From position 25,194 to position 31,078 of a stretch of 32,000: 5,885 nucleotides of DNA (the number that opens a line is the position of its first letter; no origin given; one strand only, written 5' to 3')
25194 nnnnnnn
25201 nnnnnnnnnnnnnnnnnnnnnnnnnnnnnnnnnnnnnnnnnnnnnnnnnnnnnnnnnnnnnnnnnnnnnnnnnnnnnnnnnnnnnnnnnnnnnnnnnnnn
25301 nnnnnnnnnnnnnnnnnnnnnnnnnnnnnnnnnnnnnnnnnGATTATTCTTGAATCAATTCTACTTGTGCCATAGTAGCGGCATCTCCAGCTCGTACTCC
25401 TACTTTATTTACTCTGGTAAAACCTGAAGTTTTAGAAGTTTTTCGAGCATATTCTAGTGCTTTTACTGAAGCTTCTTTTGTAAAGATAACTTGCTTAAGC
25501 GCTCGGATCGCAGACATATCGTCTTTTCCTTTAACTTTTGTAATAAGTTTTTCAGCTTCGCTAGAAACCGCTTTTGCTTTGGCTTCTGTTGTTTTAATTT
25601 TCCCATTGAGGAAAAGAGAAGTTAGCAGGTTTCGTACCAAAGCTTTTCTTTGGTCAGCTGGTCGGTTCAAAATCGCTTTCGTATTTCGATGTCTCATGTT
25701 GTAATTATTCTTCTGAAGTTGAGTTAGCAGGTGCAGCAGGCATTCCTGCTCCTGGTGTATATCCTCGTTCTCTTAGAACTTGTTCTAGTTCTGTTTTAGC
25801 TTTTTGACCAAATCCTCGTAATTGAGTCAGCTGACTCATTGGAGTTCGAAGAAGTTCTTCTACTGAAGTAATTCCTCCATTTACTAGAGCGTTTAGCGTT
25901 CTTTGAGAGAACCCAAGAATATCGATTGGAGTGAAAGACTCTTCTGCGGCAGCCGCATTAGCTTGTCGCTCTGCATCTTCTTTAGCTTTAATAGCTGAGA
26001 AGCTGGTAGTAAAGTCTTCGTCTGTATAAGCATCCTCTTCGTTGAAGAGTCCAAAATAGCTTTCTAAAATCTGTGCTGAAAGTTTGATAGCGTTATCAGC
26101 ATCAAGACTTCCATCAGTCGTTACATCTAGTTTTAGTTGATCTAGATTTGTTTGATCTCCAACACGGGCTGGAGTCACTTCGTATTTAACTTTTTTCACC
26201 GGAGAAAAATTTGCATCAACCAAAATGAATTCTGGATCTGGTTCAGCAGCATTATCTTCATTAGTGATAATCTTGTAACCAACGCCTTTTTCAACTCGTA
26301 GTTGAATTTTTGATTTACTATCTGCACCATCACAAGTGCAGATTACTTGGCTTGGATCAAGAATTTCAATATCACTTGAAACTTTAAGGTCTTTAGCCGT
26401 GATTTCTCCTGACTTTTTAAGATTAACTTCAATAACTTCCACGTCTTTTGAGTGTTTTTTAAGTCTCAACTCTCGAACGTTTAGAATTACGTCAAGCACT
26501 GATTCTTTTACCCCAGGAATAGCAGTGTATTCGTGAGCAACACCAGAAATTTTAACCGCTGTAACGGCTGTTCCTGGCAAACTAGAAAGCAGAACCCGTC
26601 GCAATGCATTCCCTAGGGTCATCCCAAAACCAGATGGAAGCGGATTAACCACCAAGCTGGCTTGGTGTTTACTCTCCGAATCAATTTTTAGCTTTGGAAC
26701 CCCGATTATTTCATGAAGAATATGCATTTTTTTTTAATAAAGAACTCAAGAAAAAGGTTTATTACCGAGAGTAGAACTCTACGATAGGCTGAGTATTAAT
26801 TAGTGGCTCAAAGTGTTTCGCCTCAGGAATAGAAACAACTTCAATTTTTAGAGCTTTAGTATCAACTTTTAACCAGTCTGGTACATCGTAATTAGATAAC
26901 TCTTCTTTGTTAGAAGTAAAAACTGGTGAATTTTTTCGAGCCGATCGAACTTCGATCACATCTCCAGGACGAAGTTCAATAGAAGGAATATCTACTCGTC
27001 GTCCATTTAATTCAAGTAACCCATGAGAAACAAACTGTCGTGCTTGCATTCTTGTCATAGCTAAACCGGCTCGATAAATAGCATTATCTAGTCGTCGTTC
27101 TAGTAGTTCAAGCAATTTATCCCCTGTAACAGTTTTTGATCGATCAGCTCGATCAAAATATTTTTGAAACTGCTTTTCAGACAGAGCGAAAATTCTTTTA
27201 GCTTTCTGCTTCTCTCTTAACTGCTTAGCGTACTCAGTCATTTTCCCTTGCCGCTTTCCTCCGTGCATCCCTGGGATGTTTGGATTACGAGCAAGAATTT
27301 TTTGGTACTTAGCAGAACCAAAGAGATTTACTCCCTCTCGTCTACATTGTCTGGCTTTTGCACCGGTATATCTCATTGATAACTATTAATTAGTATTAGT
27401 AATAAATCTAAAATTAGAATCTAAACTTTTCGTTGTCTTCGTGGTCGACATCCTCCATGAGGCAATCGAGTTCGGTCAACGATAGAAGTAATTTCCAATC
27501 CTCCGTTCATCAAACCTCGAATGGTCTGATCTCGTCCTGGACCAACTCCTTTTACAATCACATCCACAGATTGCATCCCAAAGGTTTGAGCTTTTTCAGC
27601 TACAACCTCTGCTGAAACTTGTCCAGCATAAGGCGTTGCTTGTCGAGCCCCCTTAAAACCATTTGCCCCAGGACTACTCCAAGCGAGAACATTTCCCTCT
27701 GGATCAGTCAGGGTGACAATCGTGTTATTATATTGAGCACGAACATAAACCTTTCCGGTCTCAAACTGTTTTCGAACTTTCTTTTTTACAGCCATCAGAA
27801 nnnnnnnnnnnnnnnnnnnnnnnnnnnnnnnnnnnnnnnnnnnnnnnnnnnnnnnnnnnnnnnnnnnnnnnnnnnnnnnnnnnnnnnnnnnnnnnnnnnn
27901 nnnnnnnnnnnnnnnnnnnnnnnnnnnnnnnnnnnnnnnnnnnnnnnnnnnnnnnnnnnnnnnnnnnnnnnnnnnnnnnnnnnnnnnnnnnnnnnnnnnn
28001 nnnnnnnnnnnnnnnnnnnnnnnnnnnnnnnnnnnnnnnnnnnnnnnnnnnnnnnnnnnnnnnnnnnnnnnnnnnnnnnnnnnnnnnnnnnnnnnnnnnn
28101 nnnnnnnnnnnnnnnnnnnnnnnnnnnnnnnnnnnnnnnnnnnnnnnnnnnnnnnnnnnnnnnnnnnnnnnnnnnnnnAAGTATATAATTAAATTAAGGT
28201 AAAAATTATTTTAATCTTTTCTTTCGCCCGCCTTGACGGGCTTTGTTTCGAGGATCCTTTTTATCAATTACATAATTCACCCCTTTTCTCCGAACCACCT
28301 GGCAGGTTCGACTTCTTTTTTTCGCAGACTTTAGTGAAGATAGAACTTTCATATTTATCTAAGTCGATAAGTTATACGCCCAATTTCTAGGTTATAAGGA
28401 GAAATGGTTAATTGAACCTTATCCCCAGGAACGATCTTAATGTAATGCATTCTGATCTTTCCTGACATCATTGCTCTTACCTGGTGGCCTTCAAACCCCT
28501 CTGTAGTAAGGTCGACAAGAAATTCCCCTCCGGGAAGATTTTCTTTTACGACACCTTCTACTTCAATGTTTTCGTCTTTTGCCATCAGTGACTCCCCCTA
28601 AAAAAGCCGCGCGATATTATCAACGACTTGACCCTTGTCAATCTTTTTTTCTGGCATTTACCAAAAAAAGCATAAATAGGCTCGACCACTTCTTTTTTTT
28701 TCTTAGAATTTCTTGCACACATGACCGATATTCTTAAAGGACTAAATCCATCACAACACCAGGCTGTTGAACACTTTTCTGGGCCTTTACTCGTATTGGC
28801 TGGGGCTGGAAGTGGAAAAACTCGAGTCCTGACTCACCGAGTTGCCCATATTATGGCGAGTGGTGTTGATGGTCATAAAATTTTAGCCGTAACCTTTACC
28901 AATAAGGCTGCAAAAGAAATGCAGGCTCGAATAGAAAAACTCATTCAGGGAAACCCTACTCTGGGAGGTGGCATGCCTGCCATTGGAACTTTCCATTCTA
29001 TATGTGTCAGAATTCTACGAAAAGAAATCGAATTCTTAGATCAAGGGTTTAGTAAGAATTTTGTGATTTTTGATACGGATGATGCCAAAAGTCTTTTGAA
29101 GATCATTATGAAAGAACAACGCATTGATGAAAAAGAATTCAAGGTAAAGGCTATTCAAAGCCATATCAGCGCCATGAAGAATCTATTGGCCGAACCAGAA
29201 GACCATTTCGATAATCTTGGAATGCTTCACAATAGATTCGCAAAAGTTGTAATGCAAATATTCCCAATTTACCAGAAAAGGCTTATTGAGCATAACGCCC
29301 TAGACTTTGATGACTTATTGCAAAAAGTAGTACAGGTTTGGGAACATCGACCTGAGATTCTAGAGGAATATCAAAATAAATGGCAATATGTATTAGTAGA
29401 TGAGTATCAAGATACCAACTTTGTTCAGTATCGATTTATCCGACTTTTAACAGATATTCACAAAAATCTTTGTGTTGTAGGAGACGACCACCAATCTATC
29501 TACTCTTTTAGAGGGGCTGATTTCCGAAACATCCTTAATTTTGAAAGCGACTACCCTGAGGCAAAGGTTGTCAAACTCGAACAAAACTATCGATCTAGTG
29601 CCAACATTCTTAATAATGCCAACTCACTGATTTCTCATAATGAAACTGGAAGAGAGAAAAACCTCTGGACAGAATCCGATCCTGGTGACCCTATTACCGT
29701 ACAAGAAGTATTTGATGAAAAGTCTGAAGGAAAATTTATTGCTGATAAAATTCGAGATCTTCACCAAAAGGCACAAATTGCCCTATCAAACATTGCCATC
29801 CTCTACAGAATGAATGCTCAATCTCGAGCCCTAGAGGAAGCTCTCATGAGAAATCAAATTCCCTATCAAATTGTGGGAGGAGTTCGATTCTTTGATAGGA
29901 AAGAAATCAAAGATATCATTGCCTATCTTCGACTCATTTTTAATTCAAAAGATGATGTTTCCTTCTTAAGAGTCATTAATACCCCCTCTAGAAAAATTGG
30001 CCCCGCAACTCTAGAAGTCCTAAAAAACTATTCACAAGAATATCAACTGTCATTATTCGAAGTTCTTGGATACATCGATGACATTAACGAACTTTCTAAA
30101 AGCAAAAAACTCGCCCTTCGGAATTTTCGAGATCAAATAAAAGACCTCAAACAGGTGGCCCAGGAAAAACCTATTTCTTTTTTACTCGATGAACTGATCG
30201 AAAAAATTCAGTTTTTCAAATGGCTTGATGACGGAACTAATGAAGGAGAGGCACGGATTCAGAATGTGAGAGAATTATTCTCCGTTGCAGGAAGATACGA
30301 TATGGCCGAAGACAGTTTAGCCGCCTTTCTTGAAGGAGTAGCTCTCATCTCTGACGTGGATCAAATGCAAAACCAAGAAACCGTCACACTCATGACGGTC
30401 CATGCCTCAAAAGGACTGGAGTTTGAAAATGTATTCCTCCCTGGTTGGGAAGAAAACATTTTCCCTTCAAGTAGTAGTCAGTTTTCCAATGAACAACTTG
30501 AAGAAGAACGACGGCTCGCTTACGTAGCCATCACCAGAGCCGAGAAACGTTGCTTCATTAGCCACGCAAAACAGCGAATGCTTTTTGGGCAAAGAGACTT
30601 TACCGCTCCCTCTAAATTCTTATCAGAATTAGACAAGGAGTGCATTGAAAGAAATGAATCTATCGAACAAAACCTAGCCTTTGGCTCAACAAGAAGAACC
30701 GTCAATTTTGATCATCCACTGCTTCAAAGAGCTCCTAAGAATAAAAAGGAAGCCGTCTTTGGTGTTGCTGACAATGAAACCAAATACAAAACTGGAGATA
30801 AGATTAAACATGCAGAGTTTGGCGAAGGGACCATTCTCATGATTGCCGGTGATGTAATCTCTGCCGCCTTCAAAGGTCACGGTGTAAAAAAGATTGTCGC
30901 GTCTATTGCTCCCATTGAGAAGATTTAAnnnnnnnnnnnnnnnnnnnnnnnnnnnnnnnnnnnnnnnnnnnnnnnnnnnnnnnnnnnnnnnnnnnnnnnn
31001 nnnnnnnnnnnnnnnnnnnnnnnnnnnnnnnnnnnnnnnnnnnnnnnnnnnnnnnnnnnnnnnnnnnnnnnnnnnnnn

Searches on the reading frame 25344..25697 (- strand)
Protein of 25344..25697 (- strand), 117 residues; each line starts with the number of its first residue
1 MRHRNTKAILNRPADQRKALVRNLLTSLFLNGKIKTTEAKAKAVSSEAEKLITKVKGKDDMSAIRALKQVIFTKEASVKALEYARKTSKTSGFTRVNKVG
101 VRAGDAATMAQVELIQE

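Call 7: search_protein_families(library=pfam, proteins=[window:25344-25697:-], max_evalue=0.001)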
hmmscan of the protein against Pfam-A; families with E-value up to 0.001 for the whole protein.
window:25344-25697:- (117 aa): 1 family
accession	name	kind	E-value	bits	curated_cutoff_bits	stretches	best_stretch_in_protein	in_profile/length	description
PF01196.24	Ribosomal_L17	-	5.2e-20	72.6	27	1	20-115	1-97/97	Ribosomal protein L17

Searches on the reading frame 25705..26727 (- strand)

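Call 7: search_protein_families(library=pfam, proteins=[window:25705-26727:-], max_evalue=0.001)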
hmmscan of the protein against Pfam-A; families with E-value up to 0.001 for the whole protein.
window:25705-26727:- (340 aa): 3 families
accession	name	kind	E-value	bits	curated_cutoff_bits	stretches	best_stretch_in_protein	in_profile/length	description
PF01000.31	RNA_pol_A_bac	-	3e-26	92.4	33.9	1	58-175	1-119/119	RNA polymerase Rpb3/RpoA insert domain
PF01193.29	RNA_pol_L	-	1.4e-19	70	24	1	29-223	2-72/74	RNA polymerase Rpb3/Rpb11 dimerisation domain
PF03118.21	RNA_pol_A_CTD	-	7.3e-11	42.1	23.8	1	261-320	8-67/67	Bacterial RNA polymerase, alpha chain C terminal domain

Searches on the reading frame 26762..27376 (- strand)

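Call 7: search_protein_families(library=pfam, proteins=[window:26762-27376:-], max_evalue=0.001)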
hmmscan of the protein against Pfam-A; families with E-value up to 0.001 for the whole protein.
window:26762-27376:- (204 aa): 2 families
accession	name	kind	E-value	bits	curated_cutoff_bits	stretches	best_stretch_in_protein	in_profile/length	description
PF00163.24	Ribosomal_S4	-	1.3e-24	87.1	23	1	2-93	1-95/95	Ribosomal protein S4/S9 N-terminal domain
PF01479.30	S4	-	4.5e-15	55.6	22.8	1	94-141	1-48/48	S4 domain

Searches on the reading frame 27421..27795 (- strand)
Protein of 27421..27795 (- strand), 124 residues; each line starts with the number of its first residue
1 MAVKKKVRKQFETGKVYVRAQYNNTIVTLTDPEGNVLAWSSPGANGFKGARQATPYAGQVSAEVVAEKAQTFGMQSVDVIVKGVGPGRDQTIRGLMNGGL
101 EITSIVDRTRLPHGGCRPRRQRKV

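Call 7: search_protein_families(library=pfam, proteins=[window:27421-27795:-], max_evalue=0.001)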
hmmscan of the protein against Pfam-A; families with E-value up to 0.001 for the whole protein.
window:27421-27795:- (124 aa): 1 family
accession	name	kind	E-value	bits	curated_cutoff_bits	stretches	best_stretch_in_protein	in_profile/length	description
PF00411.24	Ribosomal_S11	-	8.5e-36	123.2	25.1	1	14-122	1-109/110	Ribosomal protein S11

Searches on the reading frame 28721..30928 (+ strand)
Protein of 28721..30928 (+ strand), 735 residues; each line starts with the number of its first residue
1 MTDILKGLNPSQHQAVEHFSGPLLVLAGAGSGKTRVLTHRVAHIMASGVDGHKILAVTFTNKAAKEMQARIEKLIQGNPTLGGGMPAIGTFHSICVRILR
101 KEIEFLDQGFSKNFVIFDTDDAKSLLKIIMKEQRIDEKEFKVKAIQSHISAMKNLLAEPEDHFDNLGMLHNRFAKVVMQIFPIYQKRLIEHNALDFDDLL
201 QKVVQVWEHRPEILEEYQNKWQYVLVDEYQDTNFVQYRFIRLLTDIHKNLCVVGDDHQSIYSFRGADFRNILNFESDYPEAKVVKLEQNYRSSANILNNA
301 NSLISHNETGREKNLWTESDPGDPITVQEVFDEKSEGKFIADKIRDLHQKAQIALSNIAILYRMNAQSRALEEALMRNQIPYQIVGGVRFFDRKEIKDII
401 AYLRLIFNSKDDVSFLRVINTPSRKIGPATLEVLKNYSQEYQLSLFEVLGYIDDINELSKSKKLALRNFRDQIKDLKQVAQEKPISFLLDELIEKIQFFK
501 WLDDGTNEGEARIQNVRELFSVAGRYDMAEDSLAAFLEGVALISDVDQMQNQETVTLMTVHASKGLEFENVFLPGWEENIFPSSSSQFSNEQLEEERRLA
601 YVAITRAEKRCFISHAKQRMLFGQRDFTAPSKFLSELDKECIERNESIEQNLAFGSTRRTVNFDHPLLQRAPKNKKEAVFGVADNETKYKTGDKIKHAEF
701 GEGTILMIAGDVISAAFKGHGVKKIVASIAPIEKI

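Call 7: search_protein_families(library=pfam, proteins=[window:28721-30928:+], max_evalue=0.001)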
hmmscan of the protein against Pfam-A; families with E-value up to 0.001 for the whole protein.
window:28721-30928:+ (735 aa): 9 families
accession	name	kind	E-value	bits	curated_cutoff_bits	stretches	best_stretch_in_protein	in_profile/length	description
PF00580.27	UvrD-helicase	-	2.7e-88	296.6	23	1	8-279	1-271/271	UvrD/REP helicase N-terminal domain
PF13361.12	UvrD_C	-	8.4e-82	275.8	25.6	1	284-617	1-349/350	UvrD-like helicase C-terminal domain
PF13245.12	AAA_19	-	6.5e-24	85.1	25.1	1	12-264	1-134/134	AAA domain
PF13604.12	AAA_30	-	2e-10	41.2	27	1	8-71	2-66/191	AAA domain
PF21196.3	PcrA_UvrD_tudor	-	2.4e-09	37.3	23.9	1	692-734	2-48/48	PcrA/UvrD tudor domain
PF13538.12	UvrD_C_2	-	3.6e-09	36.8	27.4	1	555-613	2-51/52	UvrD-like helicase C-terminal domain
PF01443.25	Viral_helicase1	-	1.4e-07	32.1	21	0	535-613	159-226/228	Viral superfamily 1 RNA helicase core domain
PF13087.12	AAA_12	-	0.00013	22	27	0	547-613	130-190/195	AAA domain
PF13086.12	AAA_11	-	0.00028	21.2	27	0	8-113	2-94/257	AAA domain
